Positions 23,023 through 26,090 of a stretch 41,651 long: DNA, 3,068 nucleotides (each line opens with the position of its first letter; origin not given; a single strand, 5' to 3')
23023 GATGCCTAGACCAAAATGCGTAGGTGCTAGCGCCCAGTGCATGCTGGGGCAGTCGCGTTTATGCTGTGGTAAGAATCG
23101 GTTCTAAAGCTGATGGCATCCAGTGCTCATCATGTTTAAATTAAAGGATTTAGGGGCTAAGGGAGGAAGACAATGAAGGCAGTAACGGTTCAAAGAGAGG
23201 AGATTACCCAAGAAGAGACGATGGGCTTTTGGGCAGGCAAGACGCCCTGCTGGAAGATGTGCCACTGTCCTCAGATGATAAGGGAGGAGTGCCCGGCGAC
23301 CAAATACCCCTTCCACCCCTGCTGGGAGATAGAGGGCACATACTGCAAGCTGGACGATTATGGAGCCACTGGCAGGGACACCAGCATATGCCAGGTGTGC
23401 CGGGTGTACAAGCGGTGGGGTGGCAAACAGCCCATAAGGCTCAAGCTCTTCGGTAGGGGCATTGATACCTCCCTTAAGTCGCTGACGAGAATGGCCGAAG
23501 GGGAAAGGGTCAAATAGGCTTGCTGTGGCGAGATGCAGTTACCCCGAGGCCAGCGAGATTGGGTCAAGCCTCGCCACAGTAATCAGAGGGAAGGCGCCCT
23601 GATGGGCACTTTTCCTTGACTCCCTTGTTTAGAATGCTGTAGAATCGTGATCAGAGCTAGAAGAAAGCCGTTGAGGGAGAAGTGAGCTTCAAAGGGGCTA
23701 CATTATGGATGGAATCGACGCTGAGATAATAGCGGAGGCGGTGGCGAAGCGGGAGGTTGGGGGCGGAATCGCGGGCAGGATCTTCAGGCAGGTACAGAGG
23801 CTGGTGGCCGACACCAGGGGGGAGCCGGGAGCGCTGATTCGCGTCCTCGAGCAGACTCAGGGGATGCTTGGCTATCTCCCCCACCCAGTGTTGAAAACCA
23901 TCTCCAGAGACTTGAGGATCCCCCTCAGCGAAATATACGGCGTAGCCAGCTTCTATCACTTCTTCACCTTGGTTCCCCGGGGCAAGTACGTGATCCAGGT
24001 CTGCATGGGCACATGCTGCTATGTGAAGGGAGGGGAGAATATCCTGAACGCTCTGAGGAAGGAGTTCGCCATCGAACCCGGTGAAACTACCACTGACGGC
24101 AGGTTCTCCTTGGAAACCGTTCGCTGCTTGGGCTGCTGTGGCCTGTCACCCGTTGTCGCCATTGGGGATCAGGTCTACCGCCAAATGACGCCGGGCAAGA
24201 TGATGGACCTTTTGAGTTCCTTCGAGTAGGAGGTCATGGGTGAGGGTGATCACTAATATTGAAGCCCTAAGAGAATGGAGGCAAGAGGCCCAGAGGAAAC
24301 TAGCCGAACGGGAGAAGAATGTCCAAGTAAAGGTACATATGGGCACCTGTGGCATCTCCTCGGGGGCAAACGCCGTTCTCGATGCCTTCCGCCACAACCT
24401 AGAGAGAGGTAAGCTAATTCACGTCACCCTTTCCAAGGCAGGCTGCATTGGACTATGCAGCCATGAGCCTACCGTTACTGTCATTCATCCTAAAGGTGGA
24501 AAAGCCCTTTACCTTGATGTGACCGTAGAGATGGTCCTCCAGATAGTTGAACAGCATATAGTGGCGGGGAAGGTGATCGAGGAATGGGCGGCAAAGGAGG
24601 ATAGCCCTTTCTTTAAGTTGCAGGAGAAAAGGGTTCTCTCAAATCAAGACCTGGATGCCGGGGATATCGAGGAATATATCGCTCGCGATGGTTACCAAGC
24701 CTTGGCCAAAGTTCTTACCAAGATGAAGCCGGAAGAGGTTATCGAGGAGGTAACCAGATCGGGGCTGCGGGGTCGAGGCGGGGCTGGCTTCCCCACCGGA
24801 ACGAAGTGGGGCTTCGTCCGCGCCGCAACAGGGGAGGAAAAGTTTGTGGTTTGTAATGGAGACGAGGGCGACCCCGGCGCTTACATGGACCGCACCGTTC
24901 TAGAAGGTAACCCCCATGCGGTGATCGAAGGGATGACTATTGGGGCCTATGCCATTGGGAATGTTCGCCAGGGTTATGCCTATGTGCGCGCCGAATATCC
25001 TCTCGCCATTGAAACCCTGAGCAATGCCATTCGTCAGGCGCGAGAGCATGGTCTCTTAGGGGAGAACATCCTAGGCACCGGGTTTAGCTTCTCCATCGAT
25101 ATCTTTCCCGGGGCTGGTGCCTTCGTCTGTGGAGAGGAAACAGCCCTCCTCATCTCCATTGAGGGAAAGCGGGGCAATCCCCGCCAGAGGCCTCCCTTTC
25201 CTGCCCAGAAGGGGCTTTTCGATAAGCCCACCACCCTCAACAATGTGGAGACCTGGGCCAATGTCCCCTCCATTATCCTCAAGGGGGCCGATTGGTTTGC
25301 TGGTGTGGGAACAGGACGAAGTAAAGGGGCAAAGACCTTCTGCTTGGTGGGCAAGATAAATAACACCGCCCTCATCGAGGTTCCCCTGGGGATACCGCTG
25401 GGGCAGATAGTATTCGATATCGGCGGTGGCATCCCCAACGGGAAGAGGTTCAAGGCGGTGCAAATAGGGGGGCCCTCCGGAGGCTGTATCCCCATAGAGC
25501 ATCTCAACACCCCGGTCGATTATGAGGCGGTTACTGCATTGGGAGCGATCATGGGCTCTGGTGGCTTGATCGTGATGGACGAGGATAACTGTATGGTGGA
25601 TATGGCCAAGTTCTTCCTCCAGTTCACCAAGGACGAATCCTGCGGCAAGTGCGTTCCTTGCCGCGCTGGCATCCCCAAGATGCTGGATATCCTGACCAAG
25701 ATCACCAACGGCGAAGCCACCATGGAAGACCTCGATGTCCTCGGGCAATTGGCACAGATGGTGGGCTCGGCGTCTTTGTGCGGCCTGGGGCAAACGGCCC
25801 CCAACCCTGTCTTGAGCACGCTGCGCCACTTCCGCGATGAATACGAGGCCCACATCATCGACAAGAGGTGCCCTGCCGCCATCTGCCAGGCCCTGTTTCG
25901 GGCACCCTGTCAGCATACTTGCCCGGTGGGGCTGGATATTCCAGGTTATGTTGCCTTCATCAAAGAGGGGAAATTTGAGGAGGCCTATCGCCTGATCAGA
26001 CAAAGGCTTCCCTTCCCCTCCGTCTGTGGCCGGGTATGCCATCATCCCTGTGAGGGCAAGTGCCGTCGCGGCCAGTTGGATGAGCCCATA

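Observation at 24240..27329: [NiFe] hydrogenase diaphorase subunit is a NuoF/HoxF - GltD/NfnB-like fusion with two nucleotide sites in one 1029-aa protein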

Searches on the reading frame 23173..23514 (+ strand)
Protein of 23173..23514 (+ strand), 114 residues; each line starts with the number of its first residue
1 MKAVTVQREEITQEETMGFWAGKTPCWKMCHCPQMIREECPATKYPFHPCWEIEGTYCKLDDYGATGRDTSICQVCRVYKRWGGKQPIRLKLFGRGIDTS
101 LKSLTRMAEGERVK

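Call 3: search_protein_families(library=pfam, proteins=[window:23173-23514:+], max_evalue=0.001)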
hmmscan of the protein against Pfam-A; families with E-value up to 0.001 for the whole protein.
window:23173-23514:+ (114 aa): 0 families

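Call 54: search_protein_families(library=pfam, proteins=[window:23173-23514:+], max_evalue=1)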
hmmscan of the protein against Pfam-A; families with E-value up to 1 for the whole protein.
window:23173-23514:+ (114 aa): 0 families

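Call 56: search_protein_families(library=ncbifam, proteins=[window:23173-23514:+], max_evalue=0.1)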
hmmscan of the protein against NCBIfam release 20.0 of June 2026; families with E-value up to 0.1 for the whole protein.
window:23173-23514:+ (114 aa): 1 family
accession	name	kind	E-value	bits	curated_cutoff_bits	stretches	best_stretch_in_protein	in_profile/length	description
NF045718.1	two_CW_domain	domain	0.00019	21.7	35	1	25-81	2-76/80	two-CW domain-containing protein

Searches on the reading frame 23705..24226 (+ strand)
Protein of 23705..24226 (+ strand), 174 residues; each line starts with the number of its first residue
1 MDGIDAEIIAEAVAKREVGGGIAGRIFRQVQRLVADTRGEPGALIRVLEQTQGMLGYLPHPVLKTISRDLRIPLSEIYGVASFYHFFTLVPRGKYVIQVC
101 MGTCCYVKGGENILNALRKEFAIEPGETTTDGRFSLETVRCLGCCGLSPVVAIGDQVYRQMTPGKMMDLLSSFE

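Call 3: search_protein_families(library=pfam, proteins=[window:23705-24226:+], max_evalue=0.001)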
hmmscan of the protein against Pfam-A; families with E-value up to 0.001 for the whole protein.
window:23705-24226:+ (174 aa): 1 family
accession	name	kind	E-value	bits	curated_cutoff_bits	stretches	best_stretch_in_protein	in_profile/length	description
PF01257.25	2Fe-2S_thioredx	-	8.6e-48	162.3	24.8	1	31-173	2-144/145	Thioredoxin-like [2Fe-2S] ferredoxin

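Call 4: search_protein_families(library=ncbifam, proteins=[window:23705-24226:+], max_evalue=0.001)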
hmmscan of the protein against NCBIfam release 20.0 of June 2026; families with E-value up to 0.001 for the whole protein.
window:23705-24226:+ (174 aa): 9 families
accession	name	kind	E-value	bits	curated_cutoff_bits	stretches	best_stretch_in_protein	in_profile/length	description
NF005747.0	PRK07571.1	equivalog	3.1e-48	163.7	224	1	26-170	21-165/173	bidirectional hydrogenase complex protein HoxE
NF005722.0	PRK07539.1-2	equivalog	3.7e-39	134.3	141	1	29-172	12-155/157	NADH-quinone oxidoreductase subunit NuoE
TIGR01958.1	nuoE_fam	subfamily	2.1e-36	125.2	142.4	1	41-174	15-148/148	NADH-quinone oxidoreductase subunit NuoE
NF004638.0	PRK05988.1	equivalog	7.1e-36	123.4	198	1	28-172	12-156/159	formate dehydrogenase subunit gamma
NF005725.0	PRK07539.1-5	equivalog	3.7e-32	111.4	220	1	42-173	39-171/174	NADH-quinone oxidoreductase subunit NuoE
NF005721.0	PRK07539.1-1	equivalog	3.3e-26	92.2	308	1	25-172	29-176/292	NADH-quinone oxidoreductase subunit NuoE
NF005724.0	PRK07539.1-4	equivalog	4.5e-26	92.1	280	1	42-174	40-173/240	NADH-quinone oxidoreductase subunit NuoE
NF005723.0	PRK07539.1-3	equivalog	5e-23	81.7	226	1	26-171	10-154/158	NADH-quinone oxidoreductase subunit NuoE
NF009040.0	PRK12373.1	equivalog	1e-22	81.4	514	1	42-173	37-169/400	NADH-quinone oxidoreductase subunit E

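Call 66: search_solved_structures(query=window:23705-24226:+, max_evalue=1e-15, show_alignments=1)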
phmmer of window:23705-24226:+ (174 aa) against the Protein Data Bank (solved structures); distinct sequences matched with E-value up to 1e-15: 52.
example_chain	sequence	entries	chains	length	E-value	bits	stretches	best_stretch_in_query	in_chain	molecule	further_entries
7t2r_C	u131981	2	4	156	1.2e-42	148.9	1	27-173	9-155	NiFe hydrogenase subunit C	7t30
9n5u_C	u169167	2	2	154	2.5e-42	147.9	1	39-170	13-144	NfnC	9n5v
8a6t_C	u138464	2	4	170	1.3e-41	145.6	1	27-173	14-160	Electron bifurcating hydrogenase subunit HydC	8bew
7q4v_C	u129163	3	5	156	1.4e-39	138.9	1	30-170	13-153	Iron hydrogenase HydC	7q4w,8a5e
9bov_C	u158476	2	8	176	2.7e-36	128.2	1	34-170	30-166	NADH dehydrogenase (Ubiquinone), 24 kDa subunit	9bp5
9mqx_C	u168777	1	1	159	4.1e-35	124.4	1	40-166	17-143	NADH:ubiquinone oxidoreductase 24 kD subunit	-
8oh5_A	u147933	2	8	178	1.2e-34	122.8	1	35-171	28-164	NAD-dependent formate dehydrogenase gamma subunit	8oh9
7p5h_C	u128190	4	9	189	1.3e-32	116.2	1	25-171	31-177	Fe-hydrogenase, subunit gamma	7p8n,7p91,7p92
8b9z_E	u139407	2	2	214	1.3e-28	103.2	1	40-172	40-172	NADH dehydrogenase (Ubiquinone) 24 kDa subunit, isoform A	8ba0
8esw_V2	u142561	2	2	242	1.8e-28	102.8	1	40-172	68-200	NADH dehydrogenase (Ubiquinone) 24 kDa subunit, isoform A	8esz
2auv_A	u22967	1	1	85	5.5e-27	97.9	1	89-172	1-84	potential NAD-reducing hydrogenase subunit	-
9ihp_E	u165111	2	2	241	7.3e-27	97.5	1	40-174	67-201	NUHM (24 kDa) subunit of mitochondrial NADH:ubiquinone oxidoreductase (Complex I)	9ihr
7zd6_2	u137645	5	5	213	4.1e-26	95.1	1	40-170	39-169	NADH dehydrogenase [ubiquinone] flavoprotein 2, mitochondrial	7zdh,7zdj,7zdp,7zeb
9w2u_E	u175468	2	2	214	4.1e-26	95.1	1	40-170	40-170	NADH dehydrogenase [ubiquinone] flavoprotein 2, mitochondrial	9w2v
5lnk_2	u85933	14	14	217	4.3e-26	95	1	40-170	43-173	Mitochondrial complex I, 24 kDa subunit | NADH dehydrogenase [ubiquinone] flavoprotein 2, mitochondrial | NDUFV2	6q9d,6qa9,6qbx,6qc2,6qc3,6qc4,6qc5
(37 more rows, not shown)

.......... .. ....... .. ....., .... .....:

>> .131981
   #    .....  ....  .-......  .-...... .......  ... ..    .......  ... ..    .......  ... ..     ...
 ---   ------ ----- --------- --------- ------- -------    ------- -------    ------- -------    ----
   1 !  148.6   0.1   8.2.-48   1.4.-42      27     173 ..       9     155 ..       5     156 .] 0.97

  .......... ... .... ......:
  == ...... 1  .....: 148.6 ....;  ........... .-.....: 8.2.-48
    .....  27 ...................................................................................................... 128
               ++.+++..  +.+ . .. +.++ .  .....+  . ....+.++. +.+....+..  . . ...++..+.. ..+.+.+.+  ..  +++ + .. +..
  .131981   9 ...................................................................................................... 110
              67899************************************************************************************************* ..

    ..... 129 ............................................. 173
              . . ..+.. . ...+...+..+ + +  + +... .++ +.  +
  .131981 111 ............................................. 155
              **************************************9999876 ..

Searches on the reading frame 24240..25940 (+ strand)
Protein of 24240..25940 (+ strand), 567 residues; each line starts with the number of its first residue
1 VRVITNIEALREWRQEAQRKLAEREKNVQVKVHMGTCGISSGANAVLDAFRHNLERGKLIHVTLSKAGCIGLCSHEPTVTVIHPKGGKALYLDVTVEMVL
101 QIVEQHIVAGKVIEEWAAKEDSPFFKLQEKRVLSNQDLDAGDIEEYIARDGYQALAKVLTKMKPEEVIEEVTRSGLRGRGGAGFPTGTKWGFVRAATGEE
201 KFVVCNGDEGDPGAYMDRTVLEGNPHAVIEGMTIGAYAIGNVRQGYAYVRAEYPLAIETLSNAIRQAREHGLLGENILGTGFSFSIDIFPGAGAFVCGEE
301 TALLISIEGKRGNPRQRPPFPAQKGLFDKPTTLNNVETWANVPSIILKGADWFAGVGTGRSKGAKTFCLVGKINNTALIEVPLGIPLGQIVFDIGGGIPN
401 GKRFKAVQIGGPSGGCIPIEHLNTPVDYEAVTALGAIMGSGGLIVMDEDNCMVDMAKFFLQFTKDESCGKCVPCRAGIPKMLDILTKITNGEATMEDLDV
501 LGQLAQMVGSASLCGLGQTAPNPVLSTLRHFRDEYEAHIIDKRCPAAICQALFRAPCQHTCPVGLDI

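Call 16: search_solved_structures(query=window:24240-25940:+, max_evalue=1e-150, show_alignments=3)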
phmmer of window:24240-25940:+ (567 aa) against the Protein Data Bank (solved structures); distinct sequences matched with E-value up to 1e-150: 9.
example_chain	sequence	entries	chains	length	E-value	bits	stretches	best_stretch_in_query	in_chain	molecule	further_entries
7t2r_B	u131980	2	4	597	2.7e-215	719.6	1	30-554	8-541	NiFe hydrogenase subunit B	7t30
9n5u_B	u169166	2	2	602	1.1e-201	674.7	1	30-554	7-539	NfnB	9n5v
9bov_B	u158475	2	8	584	4.7e-198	662.7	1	29-554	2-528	NADH dehydrogenase (Quinone)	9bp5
7q4v_B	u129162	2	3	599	4e-192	643.1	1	27-553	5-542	Iron hydrogenase HydB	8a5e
8oh5_B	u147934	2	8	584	2.9e-190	637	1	29-554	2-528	NAD-reducing hydrogenase subunit HoxF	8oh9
7q4w_B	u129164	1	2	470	7.7e-183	612.5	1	143-553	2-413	Iron hydrogenase HydB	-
8a6t_B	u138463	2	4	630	5.8e-182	609.6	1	49-553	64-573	Electron bifurcating hydrogenase subunit HydB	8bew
7p5h_B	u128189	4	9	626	5.2e-170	570.1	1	21-552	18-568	Fe-hydrogenase, subunit beta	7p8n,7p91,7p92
9mqx_B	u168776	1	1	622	1.4e-165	555.5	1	9-559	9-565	NADH:ubiquinone oxidoreductase, NADH-binding (51 kD) subunit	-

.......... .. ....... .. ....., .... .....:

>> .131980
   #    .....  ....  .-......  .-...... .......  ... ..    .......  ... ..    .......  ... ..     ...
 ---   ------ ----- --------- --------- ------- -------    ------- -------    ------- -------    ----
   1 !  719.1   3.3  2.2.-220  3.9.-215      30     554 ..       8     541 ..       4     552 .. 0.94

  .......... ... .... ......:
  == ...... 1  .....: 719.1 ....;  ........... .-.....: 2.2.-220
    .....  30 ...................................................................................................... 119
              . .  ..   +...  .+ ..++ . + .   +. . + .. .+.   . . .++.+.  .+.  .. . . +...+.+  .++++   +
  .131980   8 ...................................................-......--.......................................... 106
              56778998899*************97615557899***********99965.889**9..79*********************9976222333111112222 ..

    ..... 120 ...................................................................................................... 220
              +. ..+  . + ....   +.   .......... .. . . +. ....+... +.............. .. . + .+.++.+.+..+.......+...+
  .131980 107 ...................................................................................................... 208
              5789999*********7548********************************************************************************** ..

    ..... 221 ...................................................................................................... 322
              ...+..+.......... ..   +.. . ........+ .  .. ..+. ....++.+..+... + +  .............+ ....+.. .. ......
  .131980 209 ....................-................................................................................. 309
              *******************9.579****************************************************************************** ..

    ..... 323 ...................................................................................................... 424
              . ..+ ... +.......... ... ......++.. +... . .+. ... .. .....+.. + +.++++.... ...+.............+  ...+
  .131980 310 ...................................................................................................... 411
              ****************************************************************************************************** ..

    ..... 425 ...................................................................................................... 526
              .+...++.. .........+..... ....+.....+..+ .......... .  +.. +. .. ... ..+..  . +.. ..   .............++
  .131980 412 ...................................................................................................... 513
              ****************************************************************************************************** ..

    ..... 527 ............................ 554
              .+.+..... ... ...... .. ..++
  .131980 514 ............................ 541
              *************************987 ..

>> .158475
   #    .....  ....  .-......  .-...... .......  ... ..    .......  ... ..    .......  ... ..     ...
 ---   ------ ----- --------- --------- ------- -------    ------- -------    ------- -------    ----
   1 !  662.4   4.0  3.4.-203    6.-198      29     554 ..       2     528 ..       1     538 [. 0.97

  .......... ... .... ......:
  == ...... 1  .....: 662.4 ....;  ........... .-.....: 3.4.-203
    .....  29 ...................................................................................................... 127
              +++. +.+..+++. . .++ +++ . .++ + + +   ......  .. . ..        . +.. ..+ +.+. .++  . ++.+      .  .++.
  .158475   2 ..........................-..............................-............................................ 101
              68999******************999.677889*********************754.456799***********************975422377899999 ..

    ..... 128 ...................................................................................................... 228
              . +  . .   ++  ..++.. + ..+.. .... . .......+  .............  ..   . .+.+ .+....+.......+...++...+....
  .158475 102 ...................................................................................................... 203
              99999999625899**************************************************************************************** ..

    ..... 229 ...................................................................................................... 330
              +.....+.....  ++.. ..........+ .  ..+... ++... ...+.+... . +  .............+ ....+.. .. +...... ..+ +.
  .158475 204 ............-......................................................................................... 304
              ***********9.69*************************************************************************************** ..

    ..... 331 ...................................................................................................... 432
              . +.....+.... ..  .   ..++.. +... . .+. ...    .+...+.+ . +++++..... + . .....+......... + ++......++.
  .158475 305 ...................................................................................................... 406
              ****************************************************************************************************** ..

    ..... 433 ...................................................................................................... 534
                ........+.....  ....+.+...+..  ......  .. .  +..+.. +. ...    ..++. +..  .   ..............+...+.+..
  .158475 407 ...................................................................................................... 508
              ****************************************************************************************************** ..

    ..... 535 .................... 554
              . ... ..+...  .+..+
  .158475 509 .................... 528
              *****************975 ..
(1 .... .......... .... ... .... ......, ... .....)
